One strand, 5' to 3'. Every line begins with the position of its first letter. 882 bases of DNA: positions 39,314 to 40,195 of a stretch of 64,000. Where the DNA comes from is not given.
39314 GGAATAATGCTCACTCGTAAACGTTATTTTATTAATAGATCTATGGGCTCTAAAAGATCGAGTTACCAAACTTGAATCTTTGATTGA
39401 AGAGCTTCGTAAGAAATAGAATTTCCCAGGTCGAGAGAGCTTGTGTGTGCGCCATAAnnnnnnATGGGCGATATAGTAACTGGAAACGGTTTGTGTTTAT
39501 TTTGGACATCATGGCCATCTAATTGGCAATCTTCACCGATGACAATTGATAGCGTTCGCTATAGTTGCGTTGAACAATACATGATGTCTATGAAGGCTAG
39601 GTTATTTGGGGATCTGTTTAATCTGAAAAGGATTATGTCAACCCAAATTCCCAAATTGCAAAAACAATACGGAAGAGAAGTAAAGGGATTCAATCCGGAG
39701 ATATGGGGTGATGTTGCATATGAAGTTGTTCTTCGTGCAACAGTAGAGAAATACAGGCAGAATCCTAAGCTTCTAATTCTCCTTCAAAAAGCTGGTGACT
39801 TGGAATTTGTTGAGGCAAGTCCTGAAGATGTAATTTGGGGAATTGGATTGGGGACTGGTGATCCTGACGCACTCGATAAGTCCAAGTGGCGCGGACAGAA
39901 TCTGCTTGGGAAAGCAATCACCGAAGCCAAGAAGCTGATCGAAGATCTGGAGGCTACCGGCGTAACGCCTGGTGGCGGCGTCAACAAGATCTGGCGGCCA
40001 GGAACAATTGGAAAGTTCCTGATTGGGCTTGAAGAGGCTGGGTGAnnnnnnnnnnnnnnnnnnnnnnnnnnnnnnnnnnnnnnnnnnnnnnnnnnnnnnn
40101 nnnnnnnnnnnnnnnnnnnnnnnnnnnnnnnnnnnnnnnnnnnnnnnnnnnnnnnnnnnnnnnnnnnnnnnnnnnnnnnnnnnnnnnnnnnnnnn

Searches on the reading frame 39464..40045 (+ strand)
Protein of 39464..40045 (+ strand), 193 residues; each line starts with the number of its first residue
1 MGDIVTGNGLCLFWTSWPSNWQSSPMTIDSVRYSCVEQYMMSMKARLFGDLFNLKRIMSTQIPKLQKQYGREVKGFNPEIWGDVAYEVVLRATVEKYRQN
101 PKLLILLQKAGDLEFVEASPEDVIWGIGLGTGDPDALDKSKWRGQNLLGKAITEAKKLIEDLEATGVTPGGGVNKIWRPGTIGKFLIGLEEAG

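Call 41: search_protein_families(library=pfam, proteins=[window:39464-40045:+], max_evalue=0.001)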
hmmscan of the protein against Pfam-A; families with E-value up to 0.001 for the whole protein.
window:39464-40045:+ (193 aa): 1 family
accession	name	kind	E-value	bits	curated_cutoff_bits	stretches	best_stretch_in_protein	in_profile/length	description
PF08719.17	NADAR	-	6.8e-38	130.9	35.1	1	19-158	14-161/163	NADAR domain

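Call 96: search_protein_families(library=padloc, proteins=[window:39464-40045:+], max_evalue=0.001)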
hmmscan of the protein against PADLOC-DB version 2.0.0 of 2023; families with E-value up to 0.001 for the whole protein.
window:39464-40045:+ (193 aa): 1 family
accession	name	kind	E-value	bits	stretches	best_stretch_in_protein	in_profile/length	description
PDLC04643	PDC-M42C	-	6.6e-36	121.9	1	19-157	17-155/158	-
